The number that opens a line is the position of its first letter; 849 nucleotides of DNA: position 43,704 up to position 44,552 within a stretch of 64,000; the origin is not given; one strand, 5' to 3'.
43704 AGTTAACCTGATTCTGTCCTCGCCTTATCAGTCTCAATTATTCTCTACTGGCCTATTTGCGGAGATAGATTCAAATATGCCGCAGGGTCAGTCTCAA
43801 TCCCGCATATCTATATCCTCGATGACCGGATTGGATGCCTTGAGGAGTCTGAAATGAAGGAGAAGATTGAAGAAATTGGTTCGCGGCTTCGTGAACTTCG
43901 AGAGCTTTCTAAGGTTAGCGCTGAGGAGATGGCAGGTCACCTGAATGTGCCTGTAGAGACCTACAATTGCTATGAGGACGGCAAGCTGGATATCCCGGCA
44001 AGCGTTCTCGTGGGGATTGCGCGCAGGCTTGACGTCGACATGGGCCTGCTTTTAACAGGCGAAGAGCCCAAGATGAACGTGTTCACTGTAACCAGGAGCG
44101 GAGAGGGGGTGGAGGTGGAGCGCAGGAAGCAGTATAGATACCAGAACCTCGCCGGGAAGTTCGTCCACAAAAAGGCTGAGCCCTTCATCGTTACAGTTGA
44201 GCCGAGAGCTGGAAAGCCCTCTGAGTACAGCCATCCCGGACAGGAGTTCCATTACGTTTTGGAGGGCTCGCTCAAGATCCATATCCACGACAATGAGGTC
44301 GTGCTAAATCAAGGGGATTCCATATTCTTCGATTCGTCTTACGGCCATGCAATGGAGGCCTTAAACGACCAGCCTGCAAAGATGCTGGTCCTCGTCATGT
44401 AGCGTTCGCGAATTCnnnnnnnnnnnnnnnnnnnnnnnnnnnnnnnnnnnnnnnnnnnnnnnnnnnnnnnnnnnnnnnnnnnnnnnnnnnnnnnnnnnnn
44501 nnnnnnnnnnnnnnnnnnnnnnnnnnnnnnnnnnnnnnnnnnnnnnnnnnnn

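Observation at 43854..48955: Acyl-CoA synthetase carrying the delta-type ferredoxin module of the adjacent 2-oxoacid:ferredoxin oxidoreductase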

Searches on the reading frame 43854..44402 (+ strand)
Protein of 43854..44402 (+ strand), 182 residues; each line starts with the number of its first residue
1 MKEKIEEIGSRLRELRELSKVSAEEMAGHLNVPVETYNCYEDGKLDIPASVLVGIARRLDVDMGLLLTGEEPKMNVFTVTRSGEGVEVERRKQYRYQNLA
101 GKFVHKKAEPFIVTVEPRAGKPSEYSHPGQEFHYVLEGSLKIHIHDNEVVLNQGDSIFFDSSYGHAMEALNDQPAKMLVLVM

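Call 3: search_protein_families(library=pfam, proteins=[window:43854-44402:+], max_evalue=0.01)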
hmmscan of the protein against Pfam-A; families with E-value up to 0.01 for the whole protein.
window:43854-44402:+ (182 aa): 8 families
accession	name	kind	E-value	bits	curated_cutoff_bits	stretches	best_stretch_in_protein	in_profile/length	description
PF07883.17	Cupin_2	-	3.5e-18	65.5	27.2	1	112-180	2-69/70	Cupin domain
PF13560.12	HTH_31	-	1.6e-07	32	27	1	7-62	1-57/64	Helix-turn-helix domain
PF12844.13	HTH_19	-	4.4e-06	26.9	30.2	1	9-71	1-63/64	Helix-turn-helix domain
PF01381.28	HTH_3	-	5e-05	23.7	23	1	12-65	1-54/55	Helix-turn-helix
PF12852.13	Cupin_6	-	0.00072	19.8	26.7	1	124-173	27-81/183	Cupin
PF05899.18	Cupin_3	-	0.00091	19.3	23.5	1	114-160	11-57/74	EutQ-like cupin domain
PF02311.25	AraC_binding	-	0.0021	18.3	21.1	1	126-178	20-72/135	AraC-like ligand binding domain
PF22200.2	ExsA_N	-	0.0099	16.7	27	0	132-172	3-43/136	ExsA N-terminal regulatory domain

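Call 4: search_protein_families(library=ncbifam, proteins=[window:43854-44402:+], max_evalue=0.001)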
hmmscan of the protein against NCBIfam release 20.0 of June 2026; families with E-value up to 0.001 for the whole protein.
window:43854-44402:+ (182 aa): 4 families
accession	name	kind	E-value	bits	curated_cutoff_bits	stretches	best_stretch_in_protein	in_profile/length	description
NF041951.1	phage_RstR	subfamily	2.8e-05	24.3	80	1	8-72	3-67/108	RstR family transcriptional repressor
NF047948.1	male_kill_WMK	equivalog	3.3e-05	23.5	300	1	4-72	159-227/300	WO male-killing family protein Wmk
TIGR03214.2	ura-cupin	equivalog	0.00032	20.3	200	1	111-179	50-120/249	(S)-ureidoglycine aminohydrolase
NF007408.0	PRK09943.1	equivalog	0.001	18.7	211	0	8-176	8-175/185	HTH-type transcriptional regulator PuuR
